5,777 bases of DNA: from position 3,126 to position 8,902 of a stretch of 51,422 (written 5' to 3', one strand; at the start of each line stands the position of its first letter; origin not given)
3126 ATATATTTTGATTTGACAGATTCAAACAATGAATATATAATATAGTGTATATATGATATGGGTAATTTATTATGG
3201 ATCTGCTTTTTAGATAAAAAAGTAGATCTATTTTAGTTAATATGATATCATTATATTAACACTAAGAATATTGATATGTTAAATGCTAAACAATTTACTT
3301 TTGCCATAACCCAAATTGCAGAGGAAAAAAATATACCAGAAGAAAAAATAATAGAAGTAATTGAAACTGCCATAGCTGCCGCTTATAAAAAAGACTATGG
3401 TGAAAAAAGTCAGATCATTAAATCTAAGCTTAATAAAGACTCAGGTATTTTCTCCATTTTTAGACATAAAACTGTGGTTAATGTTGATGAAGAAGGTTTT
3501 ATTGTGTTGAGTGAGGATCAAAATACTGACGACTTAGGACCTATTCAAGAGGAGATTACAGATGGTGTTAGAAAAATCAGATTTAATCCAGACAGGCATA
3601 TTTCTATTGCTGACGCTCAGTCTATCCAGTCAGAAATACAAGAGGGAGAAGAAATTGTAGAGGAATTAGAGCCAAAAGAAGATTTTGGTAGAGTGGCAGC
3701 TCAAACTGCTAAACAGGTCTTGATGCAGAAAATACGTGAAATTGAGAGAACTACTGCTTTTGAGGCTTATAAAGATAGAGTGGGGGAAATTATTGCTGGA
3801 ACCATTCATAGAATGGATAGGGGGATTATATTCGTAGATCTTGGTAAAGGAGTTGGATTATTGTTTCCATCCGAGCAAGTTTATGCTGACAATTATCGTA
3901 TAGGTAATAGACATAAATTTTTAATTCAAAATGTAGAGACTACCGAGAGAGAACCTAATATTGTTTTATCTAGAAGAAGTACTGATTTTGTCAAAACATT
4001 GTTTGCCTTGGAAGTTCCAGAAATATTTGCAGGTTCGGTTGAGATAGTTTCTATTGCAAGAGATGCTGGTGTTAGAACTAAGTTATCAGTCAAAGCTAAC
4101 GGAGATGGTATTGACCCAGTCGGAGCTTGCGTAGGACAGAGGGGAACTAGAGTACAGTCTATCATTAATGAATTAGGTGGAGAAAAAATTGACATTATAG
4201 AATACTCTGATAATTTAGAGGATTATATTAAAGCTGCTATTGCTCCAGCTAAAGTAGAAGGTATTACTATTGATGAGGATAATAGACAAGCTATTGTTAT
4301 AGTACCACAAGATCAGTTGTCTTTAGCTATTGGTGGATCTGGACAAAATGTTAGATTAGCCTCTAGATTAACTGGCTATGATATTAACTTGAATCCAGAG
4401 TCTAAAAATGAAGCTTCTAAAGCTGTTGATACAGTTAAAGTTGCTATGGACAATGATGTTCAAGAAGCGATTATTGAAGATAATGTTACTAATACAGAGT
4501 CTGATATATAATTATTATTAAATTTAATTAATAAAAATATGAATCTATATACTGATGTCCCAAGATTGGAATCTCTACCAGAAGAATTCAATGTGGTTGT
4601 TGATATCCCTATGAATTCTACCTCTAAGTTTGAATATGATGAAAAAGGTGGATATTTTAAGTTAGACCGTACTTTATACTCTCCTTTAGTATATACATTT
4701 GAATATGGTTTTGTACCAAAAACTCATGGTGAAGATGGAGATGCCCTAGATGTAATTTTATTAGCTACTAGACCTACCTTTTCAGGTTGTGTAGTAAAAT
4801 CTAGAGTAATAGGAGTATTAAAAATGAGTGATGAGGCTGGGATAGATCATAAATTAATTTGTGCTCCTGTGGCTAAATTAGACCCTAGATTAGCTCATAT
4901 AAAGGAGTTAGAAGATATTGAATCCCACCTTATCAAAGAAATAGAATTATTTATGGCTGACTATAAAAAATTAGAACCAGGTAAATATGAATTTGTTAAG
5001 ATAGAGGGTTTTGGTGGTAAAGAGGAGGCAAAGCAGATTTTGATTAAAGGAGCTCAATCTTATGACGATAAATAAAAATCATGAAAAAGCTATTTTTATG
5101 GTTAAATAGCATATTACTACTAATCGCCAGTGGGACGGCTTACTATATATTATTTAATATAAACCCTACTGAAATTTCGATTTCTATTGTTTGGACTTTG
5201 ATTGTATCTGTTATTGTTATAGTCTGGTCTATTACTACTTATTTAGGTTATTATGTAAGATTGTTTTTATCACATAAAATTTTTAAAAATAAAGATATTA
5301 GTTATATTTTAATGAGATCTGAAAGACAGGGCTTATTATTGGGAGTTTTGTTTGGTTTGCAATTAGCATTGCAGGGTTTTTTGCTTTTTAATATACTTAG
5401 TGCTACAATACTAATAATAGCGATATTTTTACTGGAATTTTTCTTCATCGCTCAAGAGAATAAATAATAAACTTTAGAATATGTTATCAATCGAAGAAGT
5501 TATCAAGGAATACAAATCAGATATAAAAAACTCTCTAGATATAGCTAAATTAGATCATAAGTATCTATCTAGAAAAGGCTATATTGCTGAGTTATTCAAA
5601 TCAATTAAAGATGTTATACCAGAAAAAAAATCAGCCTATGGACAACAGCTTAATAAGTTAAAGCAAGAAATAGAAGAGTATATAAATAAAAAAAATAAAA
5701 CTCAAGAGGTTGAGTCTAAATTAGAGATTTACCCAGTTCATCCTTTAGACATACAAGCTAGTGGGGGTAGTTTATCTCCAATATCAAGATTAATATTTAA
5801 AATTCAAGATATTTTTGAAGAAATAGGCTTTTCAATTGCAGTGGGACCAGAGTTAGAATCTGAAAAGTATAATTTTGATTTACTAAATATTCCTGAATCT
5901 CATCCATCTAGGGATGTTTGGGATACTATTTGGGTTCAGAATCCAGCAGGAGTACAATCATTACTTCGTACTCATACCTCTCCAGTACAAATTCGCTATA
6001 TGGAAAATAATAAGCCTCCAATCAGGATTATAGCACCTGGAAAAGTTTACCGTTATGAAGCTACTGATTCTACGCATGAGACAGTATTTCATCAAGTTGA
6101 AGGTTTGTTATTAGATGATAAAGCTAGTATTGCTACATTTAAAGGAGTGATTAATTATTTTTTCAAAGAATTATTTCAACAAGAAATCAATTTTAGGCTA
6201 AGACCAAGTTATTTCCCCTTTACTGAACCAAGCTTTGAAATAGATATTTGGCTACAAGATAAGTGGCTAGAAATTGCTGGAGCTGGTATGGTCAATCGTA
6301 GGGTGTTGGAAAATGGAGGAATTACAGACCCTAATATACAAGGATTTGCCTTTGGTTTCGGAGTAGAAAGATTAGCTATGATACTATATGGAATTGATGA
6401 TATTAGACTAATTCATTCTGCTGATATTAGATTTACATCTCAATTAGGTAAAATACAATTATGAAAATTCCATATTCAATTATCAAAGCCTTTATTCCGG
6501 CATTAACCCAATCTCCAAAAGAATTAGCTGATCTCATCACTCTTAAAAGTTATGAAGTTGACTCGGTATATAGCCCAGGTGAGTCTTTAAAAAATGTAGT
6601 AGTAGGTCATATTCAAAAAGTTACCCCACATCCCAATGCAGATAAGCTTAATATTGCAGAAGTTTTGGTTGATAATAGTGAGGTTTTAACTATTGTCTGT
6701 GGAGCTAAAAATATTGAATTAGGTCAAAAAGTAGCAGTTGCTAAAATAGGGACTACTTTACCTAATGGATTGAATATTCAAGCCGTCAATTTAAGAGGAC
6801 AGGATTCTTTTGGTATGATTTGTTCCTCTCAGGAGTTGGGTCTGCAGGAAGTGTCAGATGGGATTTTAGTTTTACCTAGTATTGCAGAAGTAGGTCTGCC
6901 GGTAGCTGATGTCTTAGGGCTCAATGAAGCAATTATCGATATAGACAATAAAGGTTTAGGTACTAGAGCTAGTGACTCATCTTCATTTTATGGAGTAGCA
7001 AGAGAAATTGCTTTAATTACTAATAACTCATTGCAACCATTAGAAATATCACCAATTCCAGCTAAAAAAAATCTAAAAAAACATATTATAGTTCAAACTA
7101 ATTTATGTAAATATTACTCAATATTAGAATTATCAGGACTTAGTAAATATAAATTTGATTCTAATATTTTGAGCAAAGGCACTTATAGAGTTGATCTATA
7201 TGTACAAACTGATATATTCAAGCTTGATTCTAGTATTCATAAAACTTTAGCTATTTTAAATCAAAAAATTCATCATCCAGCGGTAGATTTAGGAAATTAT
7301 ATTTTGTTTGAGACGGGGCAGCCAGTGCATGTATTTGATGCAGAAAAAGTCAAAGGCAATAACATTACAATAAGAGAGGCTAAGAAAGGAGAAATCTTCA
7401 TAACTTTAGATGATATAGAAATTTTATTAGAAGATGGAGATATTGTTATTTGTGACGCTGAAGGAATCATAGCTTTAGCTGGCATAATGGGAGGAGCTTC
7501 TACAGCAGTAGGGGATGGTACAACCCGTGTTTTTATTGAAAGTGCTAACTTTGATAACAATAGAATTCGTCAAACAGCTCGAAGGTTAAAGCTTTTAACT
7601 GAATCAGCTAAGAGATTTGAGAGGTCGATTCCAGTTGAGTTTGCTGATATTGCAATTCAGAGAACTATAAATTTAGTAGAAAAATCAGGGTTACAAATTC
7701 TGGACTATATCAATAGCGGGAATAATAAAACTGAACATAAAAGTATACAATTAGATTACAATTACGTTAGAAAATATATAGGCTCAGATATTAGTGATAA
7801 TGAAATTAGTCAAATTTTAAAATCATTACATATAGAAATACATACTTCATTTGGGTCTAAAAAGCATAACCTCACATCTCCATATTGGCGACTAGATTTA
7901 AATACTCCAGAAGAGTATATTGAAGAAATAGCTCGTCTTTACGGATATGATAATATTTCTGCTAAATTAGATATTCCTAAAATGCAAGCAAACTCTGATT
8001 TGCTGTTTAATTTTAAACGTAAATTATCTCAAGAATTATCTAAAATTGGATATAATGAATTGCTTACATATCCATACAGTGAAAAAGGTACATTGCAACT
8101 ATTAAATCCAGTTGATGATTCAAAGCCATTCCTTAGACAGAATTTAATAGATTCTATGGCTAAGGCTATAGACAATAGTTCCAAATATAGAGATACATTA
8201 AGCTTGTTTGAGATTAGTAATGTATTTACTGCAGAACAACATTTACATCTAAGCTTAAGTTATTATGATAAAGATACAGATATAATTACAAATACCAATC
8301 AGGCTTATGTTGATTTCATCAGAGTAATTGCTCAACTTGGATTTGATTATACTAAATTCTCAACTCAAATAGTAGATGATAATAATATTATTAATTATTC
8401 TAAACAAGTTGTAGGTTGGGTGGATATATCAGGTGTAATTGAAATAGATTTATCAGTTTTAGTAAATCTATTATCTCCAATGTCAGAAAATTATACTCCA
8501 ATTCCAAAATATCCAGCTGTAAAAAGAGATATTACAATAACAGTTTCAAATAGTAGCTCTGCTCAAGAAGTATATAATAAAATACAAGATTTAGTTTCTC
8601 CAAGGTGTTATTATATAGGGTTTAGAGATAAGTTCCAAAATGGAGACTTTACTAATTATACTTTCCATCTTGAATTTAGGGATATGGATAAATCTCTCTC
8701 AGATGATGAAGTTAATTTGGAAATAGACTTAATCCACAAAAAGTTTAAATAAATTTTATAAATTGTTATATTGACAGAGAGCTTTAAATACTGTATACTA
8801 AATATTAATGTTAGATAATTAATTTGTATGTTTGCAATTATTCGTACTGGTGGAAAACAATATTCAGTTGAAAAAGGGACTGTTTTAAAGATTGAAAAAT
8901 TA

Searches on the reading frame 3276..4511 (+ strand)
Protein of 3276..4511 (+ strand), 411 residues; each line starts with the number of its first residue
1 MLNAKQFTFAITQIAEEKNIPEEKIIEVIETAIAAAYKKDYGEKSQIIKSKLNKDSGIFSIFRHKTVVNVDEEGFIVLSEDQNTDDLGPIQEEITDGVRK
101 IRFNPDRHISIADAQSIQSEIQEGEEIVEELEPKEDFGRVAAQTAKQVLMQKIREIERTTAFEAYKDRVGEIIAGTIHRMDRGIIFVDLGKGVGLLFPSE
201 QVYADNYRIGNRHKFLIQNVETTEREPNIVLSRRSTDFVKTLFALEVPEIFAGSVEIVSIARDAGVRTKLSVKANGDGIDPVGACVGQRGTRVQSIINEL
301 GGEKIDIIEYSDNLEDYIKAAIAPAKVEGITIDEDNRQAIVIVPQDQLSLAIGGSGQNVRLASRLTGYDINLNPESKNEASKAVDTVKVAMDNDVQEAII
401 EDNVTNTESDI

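Call 83: search_protein_families(library=pfam, proteins=[window:3276-4511:+], max_evalue=0.00001)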
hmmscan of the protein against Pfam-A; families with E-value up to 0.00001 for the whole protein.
window:3276-4511:+ (411 aa): 4 families
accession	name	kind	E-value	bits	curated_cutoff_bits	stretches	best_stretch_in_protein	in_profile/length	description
PF08529.16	NusA_N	-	6e-31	107.6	23.8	1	9-158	4-118/119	NusA N-terminal domain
PF13184.12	KH_5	-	1.7e-26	92.6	27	1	264-332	1-69/69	NusA-like KH domain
PF23095.1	KH_NusA_C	-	9e-08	32.5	34.2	1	339-385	1-47/59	Transcription termination/antitermination protein NusA, KH domain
PF00575.29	S1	-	9.9e-06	26.3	22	0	166-227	1-69/74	S1 RNA binding domain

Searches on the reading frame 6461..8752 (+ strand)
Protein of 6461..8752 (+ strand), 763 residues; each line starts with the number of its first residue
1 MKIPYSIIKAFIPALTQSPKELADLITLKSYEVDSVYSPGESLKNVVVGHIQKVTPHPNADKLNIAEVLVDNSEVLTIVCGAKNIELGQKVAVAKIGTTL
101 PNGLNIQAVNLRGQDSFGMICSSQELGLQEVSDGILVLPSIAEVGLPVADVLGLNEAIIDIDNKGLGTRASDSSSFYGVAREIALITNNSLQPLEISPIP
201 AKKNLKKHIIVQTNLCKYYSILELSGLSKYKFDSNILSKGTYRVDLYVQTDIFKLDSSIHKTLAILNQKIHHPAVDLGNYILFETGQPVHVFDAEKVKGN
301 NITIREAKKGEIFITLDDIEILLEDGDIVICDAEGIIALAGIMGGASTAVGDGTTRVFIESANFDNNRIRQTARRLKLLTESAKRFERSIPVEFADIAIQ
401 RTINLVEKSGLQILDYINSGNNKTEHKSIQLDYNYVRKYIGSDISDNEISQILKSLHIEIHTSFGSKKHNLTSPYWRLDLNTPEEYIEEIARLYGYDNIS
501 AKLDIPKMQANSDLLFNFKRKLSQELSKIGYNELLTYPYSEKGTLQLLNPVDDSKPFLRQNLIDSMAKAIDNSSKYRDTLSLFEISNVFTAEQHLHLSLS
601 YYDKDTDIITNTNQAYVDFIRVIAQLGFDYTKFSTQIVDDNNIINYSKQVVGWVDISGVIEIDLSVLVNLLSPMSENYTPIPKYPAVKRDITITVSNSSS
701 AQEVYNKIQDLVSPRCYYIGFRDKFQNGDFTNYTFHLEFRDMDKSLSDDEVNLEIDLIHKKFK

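Call 83: search_protein_families(library=pfam, proteins=[window:6461-8752:+], max_evalue=0.00001)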
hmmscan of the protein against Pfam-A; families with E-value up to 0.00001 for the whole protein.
window:6461-8752:+ (763 aa): 5 families
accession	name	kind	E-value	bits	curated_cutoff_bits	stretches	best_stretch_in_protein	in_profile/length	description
PF03483.22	B3_4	-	6.6e-48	163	29.3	1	261-408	25-171/174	B3/4 domain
PF01588.26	tRNA_bind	-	3.1e-18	66.1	27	1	46-145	1-94/96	Putative tRNA binding domain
PF03484.21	B5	-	8.7e-16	58.3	28.6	1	429-496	1-67/67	tRNA synthetase B5 domain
PF03147.19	FDX-ACB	-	1.9e-10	41.5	31.1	1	682-761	1-84/94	Ferredoxin-fold anticodon binding domain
PF17759.6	tRNA_synthFbeta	-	4.5e-09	36.5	22.4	1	514-622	17-146/214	Phenylalanyl tRNA synthetase beta chain CLM domain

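Call 84: find_homologous_proteins(query=window:6461-8752:+, max_evalue=1e-30)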
Query window:6461-8752:+ (763 aa): 2793 proteins with E <= 1e-30 among 8000 candidates; the best 120 are listed.
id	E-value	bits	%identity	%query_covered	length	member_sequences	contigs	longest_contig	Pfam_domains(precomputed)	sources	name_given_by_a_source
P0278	0.0e+0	1681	100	100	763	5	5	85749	PF03483.23,PF03147.20,PF03484.22,PF17759.7,PF01588.27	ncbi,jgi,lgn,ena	jgi:phenylalanyl-tRNA synthetase beta chain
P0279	0.0e+0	1421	83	100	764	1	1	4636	PF03483.23,PF03147.20,PF03484.22,PF17759.7,PF01588.27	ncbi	-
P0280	0.0e+0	1419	83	100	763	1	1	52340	PF03483.23,PF03147.20,PF03484.22,PF17759.7,PF01588.27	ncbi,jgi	jgi:phenylalanyl-tRNA synthetase beta chain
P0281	0.0e+0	1411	82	100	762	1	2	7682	PF03483.23,PF03147.20,PF03484.22,PF17759.7,PF01588.27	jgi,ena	jgi:phenylalanyl-tRNA synthetase beta chain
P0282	0.0e+0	1410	82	100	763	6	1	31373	PF03483.23,PF03147.20,PF03484.22,PF17759.7,PF01588.27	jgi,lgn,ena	jgi:phenylalanyl-tRNA synthetase beta chain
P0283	0.0e+0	1406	82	100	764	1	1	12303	PF03483.23,PF03147.20,PF03484.22,PF17759.7,PF01588.27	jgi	jgi:phenylalanyl-tRNA synthetase beta chain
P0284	0.0e+0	1404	82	100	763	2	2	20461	PF03483.23,PF03147.20,PF03484.22,PF17759.7,PF01588.27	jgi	jgi:phenylalanyl-tRNA synthetase beta chain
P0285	0.0e+0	1400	82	100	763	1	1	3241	PF03483.23,PF03147.20,PF03484.22,PF17759.7,PF01588.27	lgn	-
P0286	0.0e+0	1392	81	100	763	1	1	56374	PF03483.23,PF03147.20,PF03484.22,PF17759.7,PF01588.27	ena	-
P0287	0.0e+0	1384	80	100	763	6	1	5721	PF03483.23,PF03147.20,PF03484.22,PF17759.7,PF01588.27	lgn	-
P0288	0.0e+0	1380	82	100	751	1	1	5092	PF03483.23,PF03147.20,PF03484.22,PF17759.7,PF01588.27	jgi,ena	jgi:phenylalanyl-tRNA synthetase beta chain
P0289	0.0e+0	1376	80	100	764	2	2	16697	PF03483.23,PF03147.20,PF03484.22,PF17759.7,PF01588.27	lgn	-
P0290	0.0e+0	1372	80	100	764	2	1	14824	PF03483.23,PF03147.20,PF03484.22,PF17759.7,PF01588.27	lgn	-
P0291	0.0e+0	1371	80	100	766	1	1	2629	PF03483.23,PF03147.20,PF03484.22,PF17759.7,PF01588.27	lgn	-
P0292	0.0e+0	1364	79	100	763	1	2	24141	PF03483.23,PF03147.20,PF03484.22,PF17759.7,PF01588.27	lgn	-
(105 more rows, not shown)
